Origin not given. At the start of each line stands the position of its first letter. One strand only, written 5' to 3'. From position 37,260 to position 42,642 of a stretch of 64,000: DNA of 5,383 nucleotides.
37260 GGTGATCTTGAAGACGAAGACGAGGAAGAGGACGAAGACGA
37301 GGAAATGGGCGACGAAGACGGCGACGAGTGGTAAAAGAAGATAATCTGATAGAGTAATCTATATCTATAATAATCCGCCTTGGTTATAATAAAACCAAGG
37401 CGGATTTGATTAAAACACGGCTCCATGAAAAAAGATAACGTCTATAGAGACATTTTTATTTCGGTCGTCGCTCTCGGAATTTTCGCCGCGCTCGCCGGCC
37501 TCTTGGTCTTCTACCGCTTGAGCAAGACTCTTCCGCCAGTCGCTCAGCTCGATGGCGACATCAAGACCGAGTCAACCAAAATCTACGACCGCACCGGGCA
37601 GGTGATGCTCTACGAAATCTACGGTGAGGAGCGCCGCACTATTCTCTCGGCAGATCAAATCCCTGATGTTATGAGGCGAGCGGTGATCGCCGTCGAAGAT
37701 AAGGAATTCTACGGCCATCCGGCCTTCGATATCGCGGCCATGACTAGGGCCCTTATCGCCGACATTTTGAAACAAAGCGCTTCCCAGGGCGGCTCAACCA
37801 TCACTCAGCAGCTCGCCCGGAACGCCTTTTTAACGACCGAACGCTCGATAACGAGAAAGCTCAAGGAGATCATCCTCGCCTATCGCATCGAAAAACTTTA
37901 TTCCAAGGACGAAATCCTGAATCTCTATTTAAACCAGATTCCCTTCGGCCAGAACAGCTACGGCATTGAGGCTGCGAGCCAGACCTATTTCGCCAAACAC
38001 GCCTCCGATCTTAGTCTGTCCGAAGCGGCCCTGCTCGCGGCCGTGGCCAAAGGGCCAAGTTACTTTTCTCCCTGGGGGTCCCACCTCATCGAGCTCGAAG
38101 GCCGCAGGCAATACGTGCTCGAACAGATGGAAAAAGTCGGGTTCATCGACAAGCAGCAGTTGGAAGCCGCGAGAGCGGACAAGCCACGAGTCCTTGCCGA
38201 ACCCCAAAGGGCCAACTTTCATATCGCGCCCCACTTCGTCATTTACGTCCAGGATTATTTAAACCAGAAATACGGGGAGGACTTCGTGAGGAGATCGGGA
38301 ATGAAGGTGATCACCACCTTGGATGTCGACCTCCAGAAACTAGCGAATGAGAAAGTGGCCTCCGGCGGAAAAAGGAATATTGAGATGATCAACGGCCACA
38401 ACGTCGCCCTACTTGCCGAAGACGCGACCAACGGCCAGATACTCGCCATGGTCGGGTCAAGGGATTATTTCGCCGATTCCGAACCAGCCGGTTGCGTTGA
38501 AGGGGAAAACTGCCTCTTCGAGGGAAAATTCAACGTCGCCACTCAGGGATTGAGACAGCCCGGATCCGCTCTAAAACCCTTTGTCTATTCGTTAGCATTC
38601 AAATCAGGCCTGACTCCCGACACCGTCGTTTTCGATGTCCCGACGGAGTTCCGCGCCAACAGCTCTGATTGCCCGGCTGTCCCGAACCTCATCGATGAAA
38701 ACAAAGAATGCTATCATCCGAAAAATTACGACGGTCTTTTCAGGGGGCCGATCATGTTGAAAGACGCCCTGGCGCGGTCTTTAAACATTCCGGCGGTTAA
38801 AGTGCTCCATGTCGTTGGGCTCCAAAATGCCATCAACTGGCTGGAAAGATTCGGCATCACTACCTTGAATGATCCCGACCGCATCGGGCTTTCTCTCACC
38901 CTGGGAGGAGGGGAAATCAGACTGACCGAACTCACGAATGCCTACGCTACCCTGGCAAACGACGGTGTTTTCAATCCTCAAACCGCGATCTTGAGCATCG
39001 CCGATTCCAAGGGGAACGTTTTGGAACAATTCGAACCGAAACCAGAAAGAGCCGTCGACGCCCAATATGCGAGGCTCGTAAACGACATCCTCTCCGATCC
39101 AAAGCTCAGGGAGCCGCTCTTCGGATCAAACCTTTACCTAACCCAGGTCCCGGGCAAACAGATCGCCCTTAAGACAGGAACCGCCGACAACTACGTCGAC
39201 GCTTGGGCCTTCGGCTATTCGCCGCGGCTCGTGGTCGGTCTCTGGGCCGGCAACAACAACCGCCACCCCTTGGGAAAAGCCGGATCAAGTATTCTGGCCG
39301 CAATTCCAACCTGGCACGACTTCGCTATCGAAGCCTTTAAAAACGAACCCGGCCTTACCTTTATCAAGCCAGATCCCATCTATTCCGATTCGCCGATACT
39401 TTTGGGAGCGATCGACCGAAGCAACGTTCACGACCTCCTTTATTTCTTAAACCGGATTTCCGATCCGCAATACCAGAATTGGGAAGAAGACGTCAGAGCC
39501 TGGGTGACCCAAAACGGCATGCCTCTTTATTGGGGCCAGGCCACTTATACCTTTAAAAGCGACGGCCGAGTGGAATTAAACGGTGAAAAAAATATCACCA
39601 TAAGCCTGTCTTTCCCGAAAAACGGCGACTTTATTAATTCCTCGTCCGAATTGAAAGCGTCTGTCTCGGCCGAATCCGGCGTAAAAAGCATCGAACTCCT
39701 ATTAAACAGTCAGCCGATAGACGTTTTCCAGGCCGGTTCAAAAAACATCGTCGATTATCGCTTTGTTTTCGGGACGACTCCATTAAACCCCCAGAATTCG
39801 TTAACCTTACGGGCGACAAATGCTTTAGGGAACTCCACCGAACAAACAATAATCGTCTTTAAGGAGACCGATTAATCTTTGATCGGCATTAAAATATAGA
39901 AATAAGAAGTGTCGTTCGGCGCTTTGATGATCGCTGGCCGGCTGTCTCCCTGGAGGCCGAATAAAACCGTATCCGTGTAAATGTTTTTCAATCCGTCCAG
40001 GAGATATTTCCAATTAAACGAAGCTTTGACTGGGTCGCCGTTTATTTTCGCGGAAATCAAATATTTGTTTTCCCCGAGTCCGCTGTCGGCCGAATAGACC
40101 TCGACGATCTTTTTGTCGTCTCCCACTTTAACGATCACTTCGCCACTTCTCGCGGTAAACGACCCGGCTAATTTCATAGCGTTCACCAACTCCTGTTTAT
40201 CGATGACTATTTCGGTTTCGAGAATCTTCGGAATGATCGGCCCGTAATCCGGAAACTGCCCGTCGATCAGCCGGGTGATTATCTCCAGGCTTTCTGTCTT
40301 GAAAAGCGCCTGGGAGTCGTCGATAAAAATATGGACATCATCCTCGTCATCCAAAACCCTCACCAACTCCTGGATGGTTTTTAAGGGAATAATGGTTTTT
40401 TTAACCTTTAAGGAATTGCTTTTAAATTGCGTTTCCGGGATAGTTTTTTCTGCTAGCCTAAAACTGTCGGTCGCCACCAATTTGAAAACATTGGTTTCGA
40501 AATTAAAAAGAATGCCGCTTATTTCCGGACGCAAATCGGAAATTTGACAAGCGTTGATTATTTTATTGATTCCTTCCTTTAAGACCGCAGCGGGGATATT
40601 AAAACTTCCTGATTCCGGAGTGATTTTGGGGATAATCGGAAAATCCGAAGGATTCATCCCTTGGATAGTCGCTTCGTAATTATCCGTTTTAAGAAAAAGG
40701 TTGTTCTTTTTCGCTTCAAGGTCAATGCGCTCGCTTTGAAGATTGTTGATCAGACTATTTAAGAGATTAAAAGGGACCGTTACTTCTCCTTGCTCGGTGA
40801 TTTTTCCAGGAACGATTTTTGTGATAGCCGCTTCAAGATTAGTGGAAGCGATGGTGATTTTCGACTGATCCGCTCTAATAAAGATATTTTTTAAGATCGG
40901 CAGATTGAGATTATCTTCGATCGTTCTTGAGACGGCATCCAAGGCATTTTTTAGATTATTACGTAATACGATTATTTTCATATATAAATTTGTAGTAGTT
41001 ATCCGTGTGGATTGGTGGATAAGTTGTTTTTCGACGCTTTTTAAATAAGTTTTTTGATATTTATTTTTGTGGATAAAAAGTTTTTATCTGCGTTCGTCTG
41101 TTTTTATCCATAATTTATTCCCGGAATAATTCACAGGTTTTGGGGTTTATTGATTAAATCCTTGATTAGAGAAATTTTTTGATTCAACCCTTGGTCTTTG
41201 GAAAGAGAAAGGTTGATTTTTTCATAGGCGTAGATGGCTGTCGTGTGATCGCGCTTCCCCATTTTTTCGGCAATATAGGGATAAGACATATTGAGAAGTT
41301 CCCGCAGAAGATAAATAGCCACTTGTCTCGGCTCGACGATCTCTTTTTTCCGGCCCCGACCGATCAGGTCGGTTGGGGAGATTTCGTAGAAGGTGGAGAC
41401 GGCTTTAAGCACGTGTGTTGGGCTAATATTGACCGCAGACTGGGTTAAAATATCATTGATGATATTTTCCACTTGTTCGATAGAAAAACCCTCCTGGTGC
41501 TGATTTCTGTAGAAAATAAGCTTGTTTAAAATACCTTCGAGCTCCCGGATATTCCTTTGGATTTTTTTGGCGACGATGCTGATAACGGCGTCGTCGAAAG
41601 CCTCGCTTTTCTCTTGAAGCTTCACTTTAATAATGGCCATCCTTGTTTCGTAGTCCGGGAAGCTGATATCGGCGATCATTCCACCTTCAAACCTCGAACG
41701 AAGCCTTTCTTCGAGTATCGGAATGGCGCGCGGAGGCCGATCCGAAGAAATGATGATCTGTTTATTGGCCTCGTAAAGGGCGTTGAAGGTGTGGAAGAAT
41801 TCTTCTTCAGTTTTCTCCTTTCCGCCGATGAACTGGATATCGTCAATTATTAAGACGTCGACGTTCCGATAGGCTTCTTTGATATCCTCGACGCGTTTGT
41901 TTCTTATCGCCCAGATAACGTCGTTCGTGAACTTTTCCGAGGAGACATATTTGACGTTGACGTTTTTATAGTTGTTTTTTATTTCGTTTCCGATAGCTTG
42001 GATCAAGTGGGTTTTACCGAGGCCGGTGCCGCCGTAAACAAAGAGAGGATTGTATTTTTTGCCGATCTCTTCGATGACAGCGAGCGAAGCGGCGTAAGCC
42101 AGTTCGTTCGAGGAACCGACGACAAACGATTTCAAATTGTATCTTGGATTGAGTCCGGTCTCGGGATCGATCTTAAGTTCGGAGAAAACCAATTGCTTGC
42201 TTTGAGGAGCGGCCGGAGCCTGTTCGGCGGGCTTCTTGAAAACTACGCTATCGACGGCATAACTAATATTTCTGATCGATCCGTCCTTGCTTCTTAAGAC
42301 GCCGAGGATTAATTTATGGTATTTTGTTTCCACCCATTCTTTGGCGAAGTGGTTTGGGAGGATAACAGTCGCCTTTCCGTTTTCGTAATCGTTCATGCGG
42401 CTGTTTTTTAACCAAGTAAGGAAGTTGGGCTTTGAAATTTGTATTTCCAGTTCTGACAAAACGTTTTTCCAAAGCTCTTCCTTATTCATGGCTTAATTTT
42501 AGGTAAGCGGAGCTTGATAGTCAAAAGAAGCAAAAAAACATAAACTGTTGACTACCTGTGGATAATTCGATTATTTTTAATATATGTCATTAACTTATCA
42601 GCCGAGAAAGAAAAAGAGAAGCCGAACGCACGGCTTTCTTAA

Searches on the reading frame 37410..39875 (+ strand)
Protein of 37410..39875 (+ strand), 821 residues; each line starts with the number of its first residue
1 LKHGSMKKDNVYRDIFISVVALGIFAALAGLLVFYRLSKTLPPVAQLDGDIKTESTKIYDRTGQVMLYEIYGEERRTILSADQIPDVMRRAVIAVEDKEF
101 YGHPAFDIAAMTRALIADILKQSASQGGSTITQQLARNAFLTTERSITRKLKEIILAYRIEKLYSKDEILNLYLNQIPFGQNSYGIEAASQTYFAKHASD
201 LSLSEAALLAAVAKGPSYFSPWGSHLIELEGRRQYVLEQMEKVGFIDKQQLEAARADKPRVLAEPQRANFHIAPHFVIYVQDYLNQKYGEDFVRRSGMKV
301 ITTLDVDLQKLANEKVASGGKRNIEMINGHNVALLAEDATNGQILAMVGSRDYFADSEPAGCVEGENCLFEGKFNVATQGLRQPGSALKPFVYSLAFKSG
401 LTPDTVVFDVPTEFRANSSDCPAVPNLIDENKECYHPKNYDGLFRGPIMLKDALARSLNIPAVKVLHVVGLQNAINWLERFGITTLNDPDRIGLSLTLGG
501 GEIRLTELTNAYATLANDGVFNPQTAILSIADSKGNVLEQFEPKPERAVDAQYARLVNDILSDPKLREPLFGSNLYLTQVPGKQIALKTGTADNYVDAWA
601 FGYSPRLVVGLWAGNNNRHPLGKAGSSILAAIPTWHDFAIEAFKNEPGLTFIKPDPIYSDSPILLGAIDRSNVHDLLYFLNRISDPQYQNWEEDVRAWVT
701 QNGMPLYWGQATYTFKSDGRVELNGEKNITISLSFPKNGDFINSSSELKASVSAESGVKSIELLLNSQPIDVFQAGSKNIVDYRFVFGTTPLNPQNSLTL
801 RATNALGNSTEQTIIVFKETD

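Call 60: search_protein_families(library=pfam, proteins=[window:37410-39875:+], max_evalue=0.001)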
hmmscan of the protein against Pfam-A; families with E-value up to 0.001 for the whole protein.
window:37410-39875:+ (821 aa): 2 families
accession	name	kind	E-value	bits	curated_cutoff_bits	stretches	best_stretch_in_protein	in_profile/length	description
PF00912.28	Transgly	-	9.5e-63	211.3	27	1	67-240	5-177/178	Transglycosylase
PF00905.27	Transpeptidase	-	9.3e-21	74.7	22.1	1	335-605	4-266/299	Penicillin binding protein transpeptidase domain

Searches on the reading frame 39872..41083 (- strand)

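Call 60: search_protein_families(library=pfam, proteins=[window:39872-41083:-], max_evalue=0.001)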
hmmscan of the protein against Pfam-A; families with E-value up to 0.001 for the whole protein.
window:39872-41083:- (403 aa): 4 families
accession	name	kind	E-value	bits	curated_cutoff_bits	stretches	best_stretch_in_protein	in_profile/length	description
PF02767.21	DNA_pol3_beta_2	-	3.2e-28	98.8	27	1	163-279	2-116/116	DNA polymerase III beta subunit, central domain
PF00712.24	DNA_pol3_beta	-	2.4e-19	70.1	24.4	1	35-152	1-120/120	DNA polymerase III beta subunit, N-terminal domain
PF02768.20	DNA_pol3_beta_3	-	2.9e-16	59.8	27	1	283-401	3-120/121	DNA polymerase III beta subunit, C-terminal domain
PF01886.21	DUF61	-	3.6e-05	24.3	27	0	40-117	44-121/127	Protein of unknown function DUF61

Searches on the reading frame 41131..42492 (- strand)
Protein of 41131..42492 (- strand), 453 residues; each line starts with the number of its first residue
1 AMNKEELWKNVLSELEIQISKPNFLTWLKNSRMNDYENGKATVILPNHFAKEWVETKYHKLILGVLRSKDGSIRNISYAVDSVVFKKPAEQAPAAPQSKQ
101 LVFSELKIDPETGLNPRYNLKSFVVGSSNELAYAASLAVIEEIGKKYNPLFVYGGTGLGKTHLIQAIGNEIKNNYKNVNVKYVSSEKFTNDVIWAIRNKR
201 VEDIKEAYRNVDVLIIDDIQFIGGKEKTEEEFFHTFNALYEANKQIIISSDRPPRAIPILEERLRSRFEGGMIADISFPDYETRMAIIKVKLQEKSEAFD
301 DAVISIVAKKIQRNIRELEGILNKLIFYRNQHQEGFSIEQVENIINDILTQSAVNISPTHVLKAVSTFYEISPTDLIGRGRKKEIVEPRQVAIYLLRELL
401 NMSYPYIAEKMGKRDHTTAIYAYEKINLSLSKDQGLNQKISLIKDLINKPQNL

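Call 60: search_protein_families(library=pfam, proteins=[window:41131-42492:-], max_evalue=0.001)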
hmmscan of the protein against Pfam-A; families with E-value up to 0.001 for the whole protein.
window:41131-42492:- (453 aa): 10 families
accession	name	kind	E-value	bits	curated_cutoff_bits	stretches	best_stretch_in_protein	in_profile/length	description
PF00308.24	Bac_DnaA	-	4.4e-67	225.7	23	1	114-274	1-161/162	Bacterial DnaA ATPAse domain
PF08299.17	Bac_DnaA_C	-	2.2e-24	85.7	31.5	1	360-426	3-69/69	Bacterial dnaA protein helix-turn-helix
PF11638.13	DnaA_N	-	4.6e-15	55.5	24.6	1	5-66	1-63/65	DnaA N-terminal domain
PF01695.23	IstB_IS21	-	2.5e-10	40.7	24.1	1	135-251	81-193/238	IstB-like ATP binding protein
PF00004.35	AAA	-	2.3e-08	35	21.2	1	151-261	2-119/131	ATPase family associated with various cellular activities (AAA)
PF13401.12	AAA_22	-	8.1e-05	23.4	27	0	149-238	7-110/130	AAA domain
PF13173.12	AAA_14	-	0.00015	22.2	27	1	148-249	3-96/129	AAA domain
PF00910.28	RNA_helicase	-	0.00026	21.9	21.5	1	151-234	2-73/105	RNA helicase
PF01637.24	ATPase_2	-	0.00033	21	33.2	0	140-252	11-118/225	ATPase domain predominantly from Archaea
PF12775.13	AAA_7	-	0.0004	20.4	25.8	0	138-220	24-110/181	P-loop containing dynein motor region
